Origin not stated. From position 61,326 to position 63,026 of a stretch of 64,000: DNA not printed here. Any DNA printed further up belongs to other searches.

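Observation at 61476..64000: Right-edge fragment of a probable halogenated natural-product locus: ANL adenylating enzyme divergent from a PltA/Bmp2-type halogenase with overlapping start codons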

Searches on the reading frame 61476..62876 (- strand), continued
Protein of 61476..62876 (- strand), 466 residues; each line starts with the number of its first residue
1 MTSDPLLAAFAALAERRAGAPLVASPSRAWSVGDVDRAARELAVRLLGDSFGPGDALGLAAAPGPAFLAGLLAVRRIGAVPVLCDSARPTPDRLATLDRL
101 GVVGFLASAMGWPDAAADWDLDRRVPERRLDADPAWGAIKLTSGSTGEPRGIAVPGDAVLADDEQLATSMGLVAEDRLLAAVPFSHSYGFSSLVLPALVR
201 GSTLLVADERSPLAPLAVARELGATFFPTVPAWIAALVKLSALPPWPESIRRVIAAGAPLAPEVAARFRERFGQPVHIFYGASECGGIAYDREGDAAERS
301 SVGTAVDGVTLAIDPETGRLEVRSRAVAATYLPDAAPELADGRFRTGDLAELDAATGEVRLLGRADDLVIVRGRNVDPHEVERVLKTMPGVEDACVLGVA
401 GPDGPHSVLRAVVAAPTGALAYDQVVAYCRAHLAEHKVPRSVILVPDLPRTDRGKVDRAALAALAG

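Call 12: search_protein_families(library=pfam, proteins=[L002:6042-7361:-, L002:5752-6045:-, L002:4535-5755:-, L002:3318-4538:-, L002:1104-3239:-, L002:1-861:-, L002:9123-9734:+], max_evalue=0.01)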
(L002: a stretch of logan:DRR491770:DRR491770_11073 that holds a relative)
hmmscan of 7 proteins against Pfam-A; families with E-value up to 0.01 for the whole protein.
L002:6042-7361:- (439 aa): 14 families
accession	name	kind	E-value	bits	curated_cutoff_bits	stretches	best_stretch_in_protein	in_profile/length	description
PF04820.20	Trp_halogenase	-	2.6e-27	96.3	21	2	106-364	152-387/458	Tryptophan halogenase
PF01494.25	FAD_binding_3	-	1.2e-21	77.8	22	1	10-332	2-323/349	FAD binding domain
PF12831.13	FAD_oxidored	-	5.6e-13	49.4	27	1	11-175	1-151/416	FAD dependent oxidoreductase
PF01266.30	DAO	-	1.8e-12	47.9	27.9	2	104-294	141-316/353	FAD dependent oxidoreductase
PF00890.30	FAD_binding_2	-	3e-08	33.7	20.4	1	11-45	1-35/414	FAD binding domain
PF07992.20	Pyr_redox_2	-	4.5e-08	33.3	26.1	1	11-50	2-42/291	Pyridine nucleotide-disulphide oxidoreductase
PF03486.20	HI0933_like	-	8.3e-06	25.9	50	1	11-41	2-32/244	HI0933-like protein Rossmann domain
PF00070.33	Pyr_redox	-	5e-05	24.2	22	0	12-45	2-35/82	Pyridine nucleotide-disulphide oxidoreductase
PF05834.18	Lycopene_cycl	-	0.00021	21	23.4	0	108-171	83-142/380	Lycopene cyclase protein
PF01134.28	GIDA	-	0.00024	20.7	22.1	1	11-42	1-29/391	Glucose inhibited division protein A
PF01946.23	Thi4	-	0.00038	20.2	26.2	0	9-41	17-50/235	Thi4 family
PF13450.12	NAD_binding_8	-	0.00064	20.4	21.9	1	14-44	1-31/68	NAD(P)-binding Rossmann-like domain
PF01593.30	Amino_oxidase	-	0.002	17.9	19.8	0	123-169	213-255/443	Flavin containing amine oxidoreductase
PF13738.12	Pyr_redox_3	-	0.0043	16.8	30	0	14-42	2-31/305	Pyridine nucleotide-disulphide oxidoreductase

L002:5752-6045:- (97 aa): 1 family
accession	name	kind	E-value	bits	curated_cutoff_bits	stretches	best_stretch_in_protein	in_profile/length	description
PF00550.31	PP-binding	-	1.5e-13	51.3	20.8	1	10-81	3-67/67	Phosphopantetheine attachment site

L002:4535-5755:- (406 aa): 3 families
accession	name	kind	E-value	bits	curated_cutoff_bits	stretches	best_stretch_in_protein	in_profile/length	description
PF00109.32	ketoacyl-synt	-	3e-35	122.5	20.8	1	4-235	2-251/252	Beta-ketoacyl synthase, N-terminal domain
PF02801.28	Ketoacyl-synt_C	-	6.7e-29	100.8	20.8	1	245-355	2-115/119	Beta-ketoacyl synthase, C-terminal domain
PF00108.29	Thiolase_N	-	0.0011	18.9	26.4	1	143-190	66-115/260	Thiolase, N-terminal domain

L002:3318-4538:- (406 aa): 4 families
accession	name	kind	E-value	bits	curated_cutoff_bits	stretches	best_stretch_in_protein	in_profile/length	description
PF00109.32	ketoacyl-synt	-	4.5e-28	99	20.8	1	1-246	1-251/252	Beta-ketoacyl synthase, N-terminal domain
PF13723.12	Ketoacyl-synt_2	-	1.7e-05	24.9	25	1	62-203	21-149/223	Beta-ketoacyl synthase, N-terminal domain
PF08545.16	ACP_syn_III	-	5.2e-05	23.5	24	0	227-247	47-67/80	3-Oxoacyl-[acyl-carrier-protein (ACP)] synthase III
PF02801.28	Ketoacyl-synt_C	-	0.00034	21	20.8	1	279-346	25-96/119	Beta-ketoacyl synthase, C-terminal domain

L002:1104-3239:- (711 aa): 2 families
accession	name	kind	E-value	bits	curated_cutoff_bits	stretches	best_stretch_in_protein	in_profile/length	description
PF07228.17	SpoIIE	-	3.3e-30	105.9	25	1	523-709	2-190/192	Stage II sporulation protein E (SpoIIE)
PF00672.30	HAMP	-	1.7e-16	60.7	25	1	395-444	3-52/53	HAMP domain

L002:1-861:- (287 aa): 2 families
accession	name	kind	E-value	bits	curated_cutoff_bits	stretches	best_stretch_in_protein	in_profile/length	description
PF01636.29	APH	-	2.8e-30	106.3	23.2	1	36-267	6-238/239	Phosphotransferase enzyme family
PF19974.5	TCAD9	-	0.00055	19.6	40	1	175-232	276-334/429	Ternary complex associated domain 9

L002:9123-9734:+ (203 aa): 0 families

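Call 14: find_homologous_proteins(query=L002:6042-7361:-, max_evalue=1e-20)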
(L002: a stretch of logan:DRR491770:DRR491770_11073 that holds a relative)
Query L002:6042-7361:- (439 aa): 6800 proteins with E <= 1e-20 among 8000 candidates; the best 120 are listed.
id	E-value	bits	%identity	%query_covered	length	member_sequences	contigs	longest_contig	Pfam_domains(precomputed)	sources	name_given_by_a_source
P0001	4.4e-282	953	98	100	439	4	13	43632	PF01266.31,PF00890.31,PF07992.21,PF03486.21,PF04820.21,PF01494.26,PF12831.14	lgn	-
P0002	4.2e-267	904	92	100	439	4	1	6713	PF01266.31,PF13450.13,PF00890.31,PF07992.21,PF03486.21,PF04820.21,PF01494.26,PF12831.14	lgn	-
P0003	2.9e-254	861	89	100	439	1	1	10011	PF01266.31,PF13450.13,PF00890.31,PF07992.21,PF03486.21,PF04820.21,PF01494.26,PF12831.14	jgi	jgi:flavin-dependent dehydrogenase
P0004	3.9e-246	835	86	100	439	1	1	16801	PF01266.31,PF13450.13,PF00890.31,PF07992.21,PF03486.21,PF04820.21,PF01494.26,PF12831.14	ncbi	-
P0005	1.6e-200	684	69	100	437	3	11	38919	PF01266.31,PF13450.13,PF00890.31,PF07992.21,PF04820.21,PF01494.26,PF12831.14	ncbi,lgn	-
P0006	6.6e-200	682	73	97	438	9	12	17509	PF01266.31,PF13450.13,PF00890.31,PF07992.21,PF00070.34,PF03486.21,PF04820.21,PF01134.29,PF01494.26,PF12831.14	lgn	-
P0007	1.7e-193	661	73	92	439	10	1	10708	PF01266.31,PF13450.13,PF00890.31,PF07992.21,PF03486.21,PF04820.21,PF01134.29,PF01494.26,PF12831.14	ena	-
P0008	6.3e-187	640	68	99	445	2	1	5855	PF01266.31,PF07992.21,PF04820.21,PF01494.26,PF12831.14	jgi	jgi:flavin-dependent dehydrogenase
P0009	4.2e-185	634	72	90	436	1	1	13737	PF01266.31,PF13450.13,PF00890.31,PF07992.21,PF04820.21,PF01494.26,PF12831.14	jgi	jgi:FADH2-dependent halogenase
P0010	5.1e-185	633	71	91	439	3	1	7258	PF01266.31,PF13450.13,PF00890.31,PF07992.21,PF03486.21,PF04820.21,PF01494.26,PF12831.14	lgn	-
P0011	9.2e-184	629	71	92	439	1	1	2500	PF01266.31,PF00890.31,PF07992.21,PF03486.21,PF04820.21,PF01494.26,PF12831.14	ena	-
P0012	7.5e-183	626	68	100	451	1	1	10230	PF01266.31,PF13450.13,PF00890.31,PF07992.21,PF04820.21,PF01494.26,PF12831.14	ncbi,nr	ncbi:MAG: FAD-dependent oxidoreductase [Thermoanaerobaculia bacterium]|nr:FAD-dependent oxidoreducta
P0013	5.5e-181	620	66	99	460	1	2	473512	PF01266.31,PF13450.13,PF00890.31,PF07992.21,PF04820.21,PF01494.26,PF12831.14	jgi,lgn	jgi:FADH2-dependent halogenase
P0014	1.2e-180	619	70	90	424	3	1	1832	PF01266.31,PF13450.13,PF07992.21,PF04820.21,PF01494.26,PF12831.14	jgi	-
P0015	1.2e-179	616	68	97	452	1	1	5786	PF01266.31,PF00890.31,PF07992.21,PF04820.21,PF05834.19,PF01494.26,PF12831.14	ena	-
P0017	4.0e-178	611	66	98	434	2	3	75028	PF01266.31,PF13450.13,PF07992.21,PF04820.21,PF01494.26,PF12831.14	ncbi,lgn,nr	ncbi:MAG: tryptophan 7-halogenase [Holophagales bacterium]|nr:tryptophan 7-halogenase [Holophagales 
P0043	8.5e-172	590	63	98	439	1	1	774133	PF01266.31,PF13450.13,PF00890.31,PF07992.21,PF00070.34,PF04820.21,PF01494.26,PF12831.14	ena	-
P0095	4.9e-168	577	62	98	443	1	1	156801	PF01266.31,PF13450.13,PF07992.21,PF04820.21,PF01494.26,PF12831.14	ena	-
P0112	9.8e-168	576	63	97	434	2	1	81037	PF01266.31,PF13450.13,PF07992.21,PF04820.21,PF01494.26,PF12831.14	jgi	jgi:flavin-dependent dehydrogenase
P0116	1.0e-167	576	64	98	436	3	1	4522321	PF01266.31,PF13450.13,PF00890.31,PF07992.21,PF03486.21,PF04820.21,PF01494.26,PF12831.14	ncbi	ncbi:MAG: NAD(P)/FAD-dependent oxidoreductase [Thermoanaerobaculia bacterium]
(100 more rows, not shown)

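Call 15: find_encoding_contigs(protein=P0116, flank=10000, max_places=2)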
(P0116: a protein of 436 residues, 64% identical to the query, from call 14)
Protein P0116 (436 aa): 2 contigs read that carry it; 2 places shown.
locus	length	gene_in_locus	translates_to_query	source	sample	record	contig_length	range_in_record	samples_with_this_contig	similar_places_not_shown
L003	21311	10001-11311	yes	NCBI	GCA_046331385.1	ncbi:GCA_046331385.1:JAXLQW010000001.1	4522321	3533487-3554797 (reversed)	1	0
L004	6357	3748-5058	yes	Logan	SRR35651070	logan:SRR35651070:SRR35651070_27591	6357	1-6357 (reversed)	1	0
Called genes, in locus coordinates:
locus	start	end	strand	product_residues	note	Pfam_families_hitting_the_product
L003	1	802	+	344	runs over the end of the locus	PF08240:ADH_N, PF00107:ADH_zinc_N, PF13602:ADH_zinc_N_2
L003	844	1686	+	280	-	PF20240:DUF6597, PF12833:HTH_18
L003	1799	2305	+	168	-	PF19780:DUF6265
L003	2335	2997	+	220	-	PF04305:DUF455 (weak)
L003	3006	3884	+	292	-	PF02737:3HCDH_N, PF00725:3HCDH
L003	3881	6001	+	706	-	-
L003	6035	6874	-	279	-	PF11259:DUF3060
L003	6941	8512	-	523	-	PF01494:FAD_binding_3 (faint), PF04820:Trp_halogenase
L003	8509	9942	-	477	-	PF00501:AMP-binding, PF13193:AMP-binding_C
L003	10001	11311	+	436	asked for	PF00890:FAD_binding_2 (weak), PF01266:DAO (weak), PF01494:FAD_binding_3, PF03486:HI0933_like (faint), PF04820:Trp_halogenase, PF12831:FAD_oxidored, PF01266:DAO (weak), PF04820:Trp_halogenase, +2 more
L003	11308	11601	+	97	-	PF00550:PP-binding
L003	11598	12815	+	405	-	PF00109:ketoacyl-synt, PF02801:Ketoacyl-synt_C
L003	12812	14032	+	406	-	PF00109:ketoacyl-synt, PF13723:Ketoacyl-synt_2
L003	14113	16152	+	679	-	PF00672:HAMP, PF07228:SpoIIE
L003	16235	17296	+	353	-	PF01636:APH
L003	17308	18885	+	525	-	PF00246:Peptidase_M14, PF13620:CarboxypepD_reg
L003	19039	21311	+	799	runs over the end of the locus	PF09586:YfhO (faint)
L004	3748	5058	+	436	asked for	PF00890:FAD_binding_2 (weak), PF01266:DAO (weak), PF01494:FAD_binding_3, PF03486:HI0933_like (faint), PF04820:Trp_halogenase, PF12831:FAD_oxidored, PF01266:DAO (weak), PF04820:Trp_halogenase, +2 more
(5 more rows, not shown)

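Call 16: find_encoding_contigs(protein=P0017, flank=10000, max_places=2)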
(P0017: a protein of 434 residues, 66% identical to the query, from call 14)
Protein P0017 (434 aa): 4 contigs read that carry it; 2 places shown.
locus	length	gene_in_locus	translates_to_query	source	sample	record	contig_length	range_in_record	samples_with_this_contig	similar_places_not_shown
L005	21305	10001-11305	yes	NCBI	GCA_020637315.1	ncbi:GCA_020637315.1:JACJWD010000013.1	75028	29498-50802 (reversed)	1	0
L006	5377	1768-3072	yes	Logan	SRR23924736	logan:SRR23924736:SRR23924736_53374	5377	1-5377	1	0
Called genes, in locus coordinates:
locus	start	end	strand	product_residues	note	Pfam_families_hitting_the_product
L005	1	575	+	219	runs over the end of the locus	PF04305:DUF455 (weak)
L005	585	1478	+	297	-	PF02737:3HCDH_N, PF00725:3HCDH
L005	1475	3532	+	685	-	-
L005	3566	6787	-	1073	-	PF00069:Pkinase, PF03109:ABC1 (faint), PF07714:PK_Tyr_Ser-Thr, PF07719:TPR_2 (faint), PF13191:AAA_16, PF14559:TPR_19 (faint), PF13431:TPR_17 (faint)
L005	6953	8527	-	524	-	PF01266:DAO (faint), PF01494:FAD_binding_3, PF04820:Trp_halogenase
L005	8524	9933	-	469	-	PF00501:AMP-binding, PF13193:AMP-binding_C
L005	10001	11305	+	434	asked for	PF01266:DAO (weak), PF01494:FAD_binding_3, PF04820:Trp_halogenase, PF07992:Pyr_redox_2 (faint), PF12831:FAD_oxidored (weak), PF13450:NAD_binding_8 (faint), PF04820:Trp_halogenase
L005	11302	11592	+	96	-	PF00550:PP-binding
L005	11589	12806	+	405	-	PF00109:ketoacyl-synt, PF02801:Ketoacyl-synt_C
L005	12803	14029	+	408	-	PF00109:ketoacyl-synt, PF13723:Ketoacyl-synt_2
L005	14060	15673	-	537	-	PF02366:PMT (weak), PF13231:PMT_2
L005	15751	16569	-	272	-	-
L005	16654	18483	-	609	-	PF26626:DUF8201 (weak), PF13231:PMT_2, PF02366:PMT, PF27383:SF2091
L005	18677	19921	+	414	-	PF07995:GSDH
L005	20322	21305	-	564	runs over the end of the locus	PF01425:Amidase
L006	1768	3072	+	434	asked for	PF01266:DAO (weak), PF01494:FAD_binding_3, PF04820:Trp_halogenase, PF07992:Pyr_redox_2 (faint), PF12831:FAD_oxidored (weak), PF13450:NAD_binding_8 (faint), PF04820:Trp_halogenase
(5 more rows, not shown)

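Call 17: find_encoding_contigs(protein=P0043, flank=10000, max_places=2)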
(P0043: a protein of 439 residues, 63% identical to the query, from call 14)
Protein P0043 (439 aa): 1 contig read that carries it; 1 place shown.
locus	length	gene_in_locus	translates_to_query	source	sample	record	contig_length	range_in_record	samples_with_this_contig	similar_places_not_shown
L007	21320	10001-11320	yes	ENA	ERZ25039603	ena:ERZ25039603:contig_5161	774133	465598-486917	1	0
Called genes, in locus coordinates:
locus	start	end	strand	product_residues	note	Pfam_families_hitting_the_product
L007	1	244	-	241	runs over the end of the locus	PF13483:Lactamase_B_3, PF00753:Lactamase_B, PF12706:Lactamase_B_2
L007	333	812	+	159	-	PF10027:DUF2269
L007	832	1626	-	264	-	-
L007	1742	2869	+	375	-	PF08240:ADH_N, PF00107:ADH_zinc_N, PF13602:ADH_zinc_N_2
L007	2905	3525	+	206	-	PF04305:DUF455 (weak)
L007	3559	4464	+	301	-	PF02737:3HCDH_N, PF00725:3HCDH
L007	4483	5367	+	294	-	-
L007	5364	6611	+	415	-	-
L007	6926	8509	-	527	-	PF01266:DAO (faint), PF01494:FAD_binding_3 (weak), PF04820:Trp_halogenase (weak)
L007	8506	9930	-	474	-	PF00501:AMP-binding, PF13193:AMP-binding_C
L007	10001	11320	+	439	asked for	PF00070:Pyr_redox (faint), PF00890:FAD_binding_2 (weak), PF01266:DAO (weak), PF01494:FAD_binding_3, PF04820:Trp_halogenase, PF12831:FAD_oxidored, PF13450:NAD_binding_8 (weak), PF04820:Trp_halogenase, +1 more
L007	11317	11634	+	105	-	PF00550:PP-binding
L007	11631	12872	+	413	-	PF00109:ketoacyl-synt, PF02801:Ketoacyl-synt_C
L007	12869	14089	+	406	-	PF00109:ketoacyl-synt, PF13723:Ketoacyl-synt_2 (weak)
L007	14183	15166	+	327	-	PF01636:APH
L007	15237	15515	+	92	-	-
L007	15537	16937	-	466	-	PF00990:GGDEF, PF03544:TonB_C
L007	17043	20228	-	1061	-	PF01326:PPDK_N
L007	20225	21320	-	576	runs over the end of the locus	PF01326:PPDK_N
